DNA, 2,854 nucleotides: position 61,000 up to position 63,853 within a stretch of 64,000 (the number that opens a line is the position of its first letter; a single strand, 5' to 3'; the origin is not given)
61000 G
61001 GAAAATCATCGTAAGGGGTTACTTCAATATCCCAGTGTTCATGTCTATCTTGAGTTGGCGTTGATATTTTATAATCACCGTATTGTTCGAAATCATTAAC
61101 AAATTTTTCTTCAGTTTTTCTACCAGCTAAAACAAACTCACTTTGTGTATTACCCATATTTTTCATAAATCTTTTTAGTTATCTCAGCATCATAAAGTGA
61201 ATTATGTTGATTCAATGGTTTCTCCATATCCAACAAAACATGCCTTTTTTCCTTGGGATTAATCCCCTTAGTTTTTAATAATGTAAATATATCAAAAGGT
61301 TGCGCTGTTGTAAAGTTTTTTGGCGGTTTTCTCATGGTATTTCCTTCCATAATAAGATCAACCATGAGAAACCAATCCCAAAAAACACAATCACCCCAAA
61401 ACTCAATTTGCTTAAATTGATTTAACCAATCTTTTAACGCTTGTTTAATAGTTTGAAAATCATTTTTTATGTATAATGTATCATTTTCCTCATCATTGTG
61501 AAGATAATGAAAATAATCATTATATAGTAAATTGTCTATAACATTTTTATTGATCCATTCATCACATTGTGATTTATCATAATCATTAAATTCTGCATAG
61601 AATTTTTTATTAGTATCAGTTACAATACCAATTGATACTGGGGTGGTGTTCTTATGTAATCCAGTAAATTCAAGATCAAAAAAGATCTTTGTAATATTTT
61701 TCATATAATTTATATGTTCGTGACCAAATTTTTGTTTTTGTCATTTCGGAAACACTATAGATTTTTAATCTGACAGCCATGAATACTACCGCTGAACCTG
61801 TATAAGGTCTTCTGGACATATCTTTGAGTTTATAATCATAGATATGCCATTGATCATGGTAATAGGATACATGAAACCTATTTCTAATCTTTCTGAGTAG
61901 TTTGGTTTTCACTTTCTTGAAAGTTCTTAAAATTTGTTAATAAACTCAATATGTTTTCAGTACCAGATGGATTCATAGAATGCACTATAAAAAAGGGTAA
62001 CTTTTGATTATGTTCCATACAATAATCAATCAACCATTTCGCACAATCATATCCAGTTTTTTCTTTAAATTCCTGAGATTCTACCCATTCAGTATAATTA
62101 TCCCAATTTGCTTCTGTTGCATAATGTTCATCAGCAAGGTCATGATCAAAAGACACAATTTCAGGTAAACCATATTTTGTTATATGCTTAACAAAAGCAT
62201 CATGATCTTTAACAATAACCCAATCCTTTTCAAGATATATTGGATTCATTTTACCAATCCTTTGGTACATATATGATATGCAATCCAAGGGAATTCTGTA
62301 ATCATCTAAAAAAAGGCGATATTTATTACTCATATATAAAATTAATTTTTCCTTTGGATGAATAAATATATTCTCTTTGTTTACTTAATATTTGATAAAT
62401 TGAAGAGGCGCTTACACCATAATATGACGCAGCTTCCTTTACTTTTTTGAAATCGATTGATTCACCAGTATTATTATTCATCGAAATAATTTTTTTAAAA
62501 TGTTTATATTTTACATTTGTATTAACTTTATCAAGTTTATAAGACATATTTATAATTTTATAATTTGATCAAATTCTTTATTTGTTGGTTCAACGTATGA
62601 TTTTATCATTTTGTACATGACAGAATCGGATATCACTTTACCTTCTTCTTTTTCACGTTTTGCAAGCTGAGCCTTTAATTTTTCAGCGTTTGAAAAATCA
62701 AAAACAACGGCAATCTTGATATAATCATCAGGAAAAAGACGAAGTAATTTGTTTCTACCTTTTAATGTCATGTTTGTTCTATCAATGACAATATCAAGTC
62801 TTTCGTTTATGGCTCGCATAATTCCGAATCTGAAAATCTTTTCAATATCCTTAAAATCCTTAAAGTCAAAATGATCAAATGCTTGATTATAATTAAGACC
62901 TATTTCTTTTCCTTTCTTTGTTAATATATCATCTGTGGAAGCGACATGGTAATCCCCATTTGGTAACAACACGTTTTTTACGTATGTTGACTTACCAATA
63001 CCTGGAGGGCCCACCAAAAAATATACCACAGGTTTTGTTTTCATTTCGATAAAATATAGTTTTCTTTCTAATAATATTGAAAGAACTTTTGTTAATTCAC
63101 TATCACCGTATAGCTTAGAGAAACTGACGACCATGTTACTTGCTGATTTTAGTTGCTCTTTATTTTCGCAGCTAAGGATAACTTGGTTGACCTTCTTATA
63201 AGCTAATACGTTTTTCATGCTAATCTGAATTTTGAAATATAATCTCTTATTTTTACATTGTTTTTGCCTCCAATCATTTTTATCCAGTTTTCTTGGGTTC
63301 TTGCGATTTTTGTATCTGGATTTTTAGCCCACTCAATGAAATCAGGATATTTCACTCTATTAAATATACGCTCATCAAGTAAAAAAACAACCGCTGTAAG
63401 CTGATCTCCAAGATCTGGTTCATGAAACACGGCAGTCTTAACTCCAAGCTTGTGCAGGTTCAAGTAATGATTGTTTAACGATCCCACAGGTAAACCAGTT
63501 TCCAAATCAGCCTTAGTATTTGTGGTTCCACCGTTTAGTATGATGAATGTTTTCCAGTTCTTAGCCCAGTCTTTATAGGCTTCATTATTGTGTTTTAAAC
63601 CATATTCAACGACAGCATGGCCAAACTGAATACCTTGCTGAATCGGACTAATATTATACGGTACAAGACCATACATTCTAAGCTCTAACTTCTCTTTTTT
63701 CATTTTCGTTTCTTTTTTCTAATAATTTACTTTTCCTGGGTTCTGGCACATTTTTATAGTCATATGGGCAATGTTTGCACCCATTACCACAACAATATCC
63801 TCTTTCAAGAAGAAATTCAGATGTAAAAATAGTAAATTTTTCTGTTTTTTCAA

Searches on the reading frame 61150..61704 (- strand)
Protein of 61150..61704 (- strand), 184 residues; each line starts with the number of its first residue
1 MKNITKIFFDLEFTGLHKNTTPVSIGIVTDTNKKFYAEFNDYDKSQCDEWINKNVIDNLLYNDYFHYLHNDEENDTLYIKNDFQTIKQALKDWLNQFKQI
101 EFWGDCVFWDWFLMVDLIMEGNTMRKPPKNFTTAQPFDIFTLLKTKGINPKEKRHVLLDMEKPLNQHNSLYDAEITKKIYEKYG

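Call 75: search_protein_families(library=ncbifam, max_evalue=0.001, proteins=[window:61150-61704:-])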
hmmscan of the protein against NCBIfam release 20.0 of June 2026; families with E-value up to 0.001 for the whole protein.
window:61150-61704:- (184 aa): 1 family
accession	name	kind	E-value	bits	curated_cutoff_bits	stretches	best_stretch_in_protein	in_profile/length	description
NF033638.1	RNase_AS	equivalog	1.2e-08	35.4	200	1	8-118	2-102/155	polyadenylate-specific 3'-exoribonuclease AS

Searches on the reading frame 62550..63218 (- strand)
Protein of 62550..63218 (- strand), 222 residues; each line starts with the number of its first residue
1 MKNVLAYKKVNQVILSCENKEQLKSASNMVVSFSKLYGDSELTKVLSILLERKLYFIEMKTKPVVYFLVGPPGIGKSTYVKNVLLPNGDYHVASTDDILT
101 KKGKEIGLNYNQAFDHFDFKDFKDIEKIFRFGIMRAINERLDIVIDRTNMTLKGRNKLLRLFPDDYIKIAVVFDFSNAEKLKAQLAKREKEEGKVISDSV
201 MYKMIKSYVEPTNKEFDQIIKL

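Call 38: search_protein_families(library=pfam, max_evalue=0.01, proteins=[window:62550-63218:-])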
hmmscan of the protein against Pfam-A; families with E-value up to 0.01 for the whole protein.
window:62550-63218:- (222 aa): 4 families
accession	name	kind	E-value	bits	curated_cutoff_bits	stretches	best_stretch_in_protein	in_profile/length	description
PF13671.12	AAA_33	-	2.5e-13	51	27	1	66-210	2-142/143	AAA domain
PF13207.12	AAA_17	-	8.6e-05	23.3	27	1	69-192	1-126/136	AAA domain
PF00406.28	ADK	-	0.0026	18.4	26.8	0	68-130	1-65/151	Adenylate kinase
PF06414.18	Zeta_toxin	-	0.0047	16.8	22.3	0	60-82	13-35/199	Zeta toxin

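Call 75: search_protein_families(library=ncbifam, max_evalue=0.001, proteins=[window:62550-63218:-])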
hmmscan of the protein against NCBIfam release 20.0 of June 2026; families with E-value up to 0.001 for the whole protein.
window:62550-63218:- (222 aa): 2 families
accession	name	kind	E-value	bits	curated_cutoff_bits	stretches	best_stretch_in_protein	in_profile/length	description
TIGR01663.1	PNK-3'Pase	equivalog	3.2e-06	25.8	502.8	0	136-215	411-492/520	bifunctional polynucleotide phosphatase/kinase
TIGR01351.1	adk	subfamily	0.00047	19.9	168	0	67-101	3-36/212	adenylate kinase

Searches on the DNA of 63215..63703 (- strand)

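Call 108: search_rna_families(sources=[L010, L013], threshold=gathering)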
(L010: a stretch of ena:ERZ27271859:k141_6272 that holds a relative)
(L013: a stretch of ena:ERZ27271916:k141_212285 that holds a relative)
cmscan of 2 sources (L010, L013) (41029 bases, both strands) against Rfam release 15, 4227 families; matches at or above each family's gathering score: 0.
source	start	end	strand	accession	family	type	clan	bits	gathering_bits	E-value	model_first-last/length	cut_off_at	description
